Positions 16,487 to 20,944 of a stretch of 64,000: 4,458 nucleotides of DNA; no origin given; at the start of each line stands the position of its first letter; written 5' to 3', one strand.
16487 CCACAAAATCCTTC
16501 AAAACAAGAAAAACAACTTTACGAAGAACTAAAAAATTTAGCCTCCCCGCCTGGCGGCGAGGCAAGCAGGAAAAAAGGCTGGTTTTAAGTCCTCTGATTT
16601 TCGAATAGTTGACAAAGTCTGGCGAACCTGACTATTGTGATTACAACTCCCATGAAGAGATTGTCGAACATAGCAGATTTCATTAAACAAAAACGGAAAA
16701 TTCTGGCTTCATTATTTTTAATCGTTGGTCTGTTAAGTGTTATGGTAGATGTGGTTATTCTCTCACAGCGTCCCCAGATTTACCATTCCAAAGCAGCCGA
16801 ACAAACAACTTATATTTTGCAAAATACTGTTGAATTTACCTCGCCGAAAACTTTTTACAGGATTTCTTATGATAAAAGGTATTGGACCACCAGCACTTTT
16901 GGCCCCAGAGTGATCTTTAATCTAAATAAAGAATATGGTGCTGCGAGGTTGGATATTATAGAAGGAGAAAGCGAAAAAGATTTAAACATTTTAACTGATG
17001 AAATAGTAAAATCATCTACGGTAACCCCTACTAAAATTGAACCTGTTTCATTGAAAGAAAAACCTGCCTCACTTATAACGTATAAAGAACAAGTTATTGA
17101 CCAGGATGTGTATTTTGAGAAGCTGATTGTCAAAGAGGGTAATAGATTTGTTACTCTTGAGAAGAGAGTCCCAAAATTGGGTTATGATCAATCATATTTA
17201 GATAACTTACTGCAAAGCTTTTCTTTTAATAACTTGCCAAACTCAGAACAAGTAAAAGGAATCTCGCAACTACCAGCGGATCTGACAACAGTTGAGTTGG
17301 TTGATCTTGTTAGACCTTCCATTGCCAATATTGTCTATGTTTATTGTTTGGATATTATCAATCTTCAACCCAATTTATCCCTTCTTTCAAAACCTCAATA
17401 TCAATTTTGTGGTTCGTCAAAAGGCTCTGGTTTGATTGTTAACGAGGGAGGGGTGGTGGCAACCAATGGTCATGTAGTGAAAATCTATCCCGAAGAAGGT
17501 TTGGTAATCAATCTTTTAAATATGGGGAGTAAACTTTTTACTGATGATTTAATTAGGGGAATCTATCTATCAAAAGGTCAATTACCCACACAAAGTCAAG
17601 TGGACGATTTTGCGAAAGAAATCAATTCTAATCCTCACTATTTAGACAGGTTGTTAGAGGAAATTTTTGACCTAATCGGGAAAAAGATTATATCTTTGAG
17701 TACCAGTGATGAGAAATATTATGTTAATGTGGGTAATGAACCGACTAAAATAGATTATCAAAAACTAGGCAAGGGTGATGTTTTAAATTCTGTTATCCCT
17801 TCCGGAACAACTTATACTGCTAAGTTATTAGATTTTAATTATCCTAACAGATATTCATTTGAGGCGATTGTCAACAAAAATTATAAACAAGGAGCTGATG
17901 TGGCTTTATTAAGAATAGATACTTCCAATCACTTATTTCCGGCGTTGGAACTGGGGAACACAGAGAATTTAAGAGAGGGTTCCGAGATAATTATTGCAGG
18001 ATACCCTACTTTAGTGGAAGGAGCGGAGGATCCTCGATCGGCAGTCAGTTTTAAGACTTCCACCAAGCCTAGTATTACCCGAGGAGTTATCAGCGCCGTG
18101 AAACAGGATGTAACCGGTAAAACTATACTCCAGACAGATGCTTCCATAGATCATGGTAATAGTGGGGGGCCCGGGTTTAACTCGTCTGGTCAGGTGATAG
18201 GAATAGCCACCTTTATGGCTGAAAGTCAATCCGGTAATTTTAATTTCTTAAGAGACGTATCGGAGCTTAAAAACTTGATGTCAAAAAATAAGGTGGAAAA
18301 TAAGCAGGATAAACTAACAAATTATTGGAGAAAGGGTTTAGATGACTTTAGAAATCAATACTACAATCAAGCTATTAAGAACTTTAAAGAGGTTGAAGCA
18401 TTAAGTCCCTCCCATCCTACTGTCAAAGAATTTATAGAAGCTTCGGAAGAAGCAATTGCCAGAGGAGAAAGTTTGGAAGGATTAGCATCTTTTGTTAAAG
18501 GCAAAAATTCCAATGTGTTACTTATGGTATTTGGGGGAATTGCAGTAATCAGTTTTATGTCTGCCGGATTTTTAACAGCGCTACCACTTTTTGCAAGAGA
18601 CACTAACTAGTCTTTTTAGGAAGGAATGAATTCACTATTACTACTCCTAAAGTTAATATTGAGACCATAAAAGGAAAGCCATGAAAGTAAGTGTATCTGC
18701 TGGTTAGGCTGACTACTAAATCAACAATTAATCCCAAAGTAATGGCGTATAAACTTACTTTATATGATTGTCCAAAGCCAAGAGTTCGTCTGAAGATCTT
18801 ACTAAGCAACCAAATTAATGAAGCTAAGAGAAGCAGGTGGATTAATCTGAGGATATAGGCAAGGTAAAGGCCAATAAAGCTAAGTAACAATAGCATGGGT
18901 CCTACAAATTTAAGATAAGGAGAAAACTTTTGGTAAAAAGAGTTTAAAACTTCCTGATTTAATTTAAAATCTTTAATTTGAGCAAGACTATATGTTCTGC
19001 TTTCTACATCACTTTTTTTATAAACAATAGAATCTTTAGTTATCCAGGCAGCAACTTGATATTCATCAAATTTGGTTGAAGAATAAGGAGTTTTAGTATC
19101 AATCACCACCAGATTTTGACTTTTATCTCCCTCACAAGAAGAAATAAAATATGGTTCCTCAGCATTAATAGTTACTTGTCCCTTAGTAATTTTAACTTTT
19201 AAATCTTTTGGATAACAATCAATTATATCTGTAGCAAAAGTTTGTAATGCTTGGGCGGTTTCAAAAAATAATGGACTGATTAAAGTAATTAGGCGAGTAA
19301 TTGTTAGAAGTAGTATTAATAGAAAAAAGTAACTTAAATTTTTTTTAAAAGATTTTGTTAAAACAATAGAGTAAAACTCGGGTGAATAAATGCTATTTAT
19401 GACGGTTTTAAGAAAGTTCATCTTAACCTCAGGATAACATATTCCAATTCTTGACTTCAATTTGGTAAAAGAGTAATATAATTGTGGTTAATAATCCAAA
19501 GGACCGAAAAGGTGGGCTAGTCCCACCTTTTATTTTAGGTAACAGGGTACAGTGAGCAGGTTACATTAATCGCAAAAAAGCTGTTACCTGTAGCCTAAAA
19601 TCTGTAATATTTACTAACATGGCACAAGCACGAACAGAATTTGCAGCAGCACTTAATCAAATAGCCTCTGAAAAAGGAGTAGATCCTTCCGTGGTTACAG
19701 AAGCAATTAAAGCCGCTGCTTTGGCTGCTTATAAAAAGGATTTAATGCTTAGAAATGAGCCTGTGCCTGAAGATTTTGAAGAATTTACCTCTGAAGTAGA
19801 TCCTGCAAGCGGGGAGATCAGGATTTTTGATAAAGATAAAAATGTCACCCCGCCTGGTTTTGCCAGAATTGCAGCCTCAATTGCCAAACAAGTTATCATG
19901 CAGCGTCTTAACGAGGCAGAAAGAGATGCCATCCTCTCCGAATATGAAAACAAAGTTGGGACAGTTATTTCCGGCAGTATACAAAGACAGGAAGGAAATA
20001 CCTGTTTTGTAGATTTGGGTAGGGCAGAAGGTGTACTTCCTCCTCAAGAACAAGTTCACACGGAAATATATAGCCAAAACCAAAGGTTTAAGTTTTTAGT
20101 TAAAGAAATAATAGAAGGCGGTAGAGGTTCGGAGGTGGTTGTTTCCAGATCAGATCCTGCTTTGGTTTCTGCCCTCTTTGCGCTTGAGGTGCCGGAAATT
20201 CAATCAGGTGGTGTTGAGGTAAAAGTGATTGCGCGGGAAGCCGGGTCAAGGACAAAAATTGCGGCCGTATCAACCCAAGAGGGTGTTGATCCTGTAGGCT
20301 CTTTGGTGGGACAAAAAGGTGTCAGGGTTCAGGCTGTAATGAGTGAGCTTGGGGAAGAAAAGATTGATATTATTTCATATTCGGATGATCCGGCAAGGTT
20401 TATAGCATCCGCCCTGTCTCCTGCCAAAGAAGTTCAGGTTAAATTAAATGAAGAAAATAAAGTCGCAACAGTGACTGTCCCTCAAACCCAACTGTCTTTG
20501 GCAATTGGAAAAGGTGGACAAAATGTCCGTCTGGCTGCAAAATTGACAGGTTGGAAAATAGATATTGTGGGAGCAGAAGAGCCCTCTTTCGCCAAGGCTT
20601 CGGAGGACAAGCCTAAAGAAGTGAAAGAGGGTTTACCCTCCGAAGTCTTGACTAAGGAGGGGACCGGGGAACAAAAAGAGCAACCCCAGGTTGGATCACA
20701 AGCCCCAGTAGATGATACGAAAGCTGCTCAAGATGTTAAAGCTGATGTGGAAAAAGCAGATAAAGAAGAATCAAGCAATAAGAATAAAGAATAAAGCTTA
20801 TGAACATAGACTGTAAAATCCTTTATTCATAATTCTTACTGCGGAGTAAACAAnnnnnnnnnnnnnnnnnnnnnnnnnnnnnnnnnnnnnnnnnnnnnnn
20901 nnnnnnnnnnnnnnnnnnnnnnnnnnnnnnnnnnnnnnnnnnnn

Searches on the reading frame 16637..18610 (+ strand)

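Call 8: search_protein_families(library=pfam, proteins=[window:16637-18610:+], max_evalue=0.00001)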
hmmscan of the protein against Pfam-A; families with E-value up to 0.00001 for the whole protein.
window:16637-18610:+ (657 aa): 2 families
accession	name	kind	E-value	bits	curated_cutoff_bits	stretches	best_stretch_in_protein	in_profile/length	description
PF13365.12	Trypsin_2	-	9.2e-23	82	27.6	1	384-523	32-144/144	Trypsin-like peptidase domain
PF00089.32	Trypsin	-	5.3e-14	53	20.6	1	409-546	73-218/220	Trypsin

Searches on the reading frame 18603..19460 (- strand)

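Call 8: search_protein_families(library=pfam, proteins=[window:18603-19460:-], max_evalue=0.00001)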
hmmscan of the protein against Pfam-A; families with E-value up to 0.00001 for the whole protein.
window:18603-19460:- (285 aa): 1 family
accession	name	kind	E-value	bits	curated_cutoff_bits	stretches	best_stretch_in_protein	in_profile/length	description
PF06691.16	DUF1189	-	3.9e-31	108.9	28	1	18-273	2-242/244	Protein of unknown function (DUF1189)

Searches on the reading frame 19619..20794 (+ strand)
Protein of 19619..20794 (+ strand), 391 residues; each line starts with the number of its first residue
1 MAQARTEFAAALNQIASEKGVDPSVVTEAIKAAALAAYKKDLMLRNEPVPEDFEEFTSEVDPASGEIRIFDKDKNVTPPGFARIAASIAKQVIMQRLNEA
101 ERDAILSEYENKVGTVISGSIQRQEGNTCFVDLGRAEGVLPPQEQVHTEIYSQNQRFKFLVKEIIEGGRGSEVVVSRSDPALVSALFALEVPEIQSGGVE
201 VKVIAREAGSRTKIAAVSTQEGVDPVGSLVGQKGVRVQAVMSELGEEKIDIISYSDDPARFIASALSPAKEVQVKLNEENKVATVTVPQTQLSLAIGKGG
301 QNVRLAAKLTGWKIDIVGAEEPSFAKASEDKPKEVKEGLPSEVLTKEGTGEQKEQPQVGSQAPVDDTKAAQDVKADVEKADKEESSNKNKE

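Call 8: search_protein_families(library=pfam, proteins=[window:19619-20794:+], max_evalue=0.00001)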
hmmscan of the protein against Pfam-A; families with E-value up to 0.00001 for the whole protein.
window:19619-20794:+ (391 aa): 3 families
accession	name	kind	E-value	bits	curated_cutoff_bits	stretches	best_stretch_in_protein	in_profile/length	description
PF13184.12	KH_5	-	6.4e-25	87.5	27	1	208-275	1-68/69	NusA-like KH domain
PF08529.16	NusA_N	-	4.2e-15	56.5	23.8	1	7-74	1-60/119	NusA N-terminal domain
PF00013.35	KH_1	-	2.6e-06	27.5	21.5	0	283-322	2-40/66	KH domain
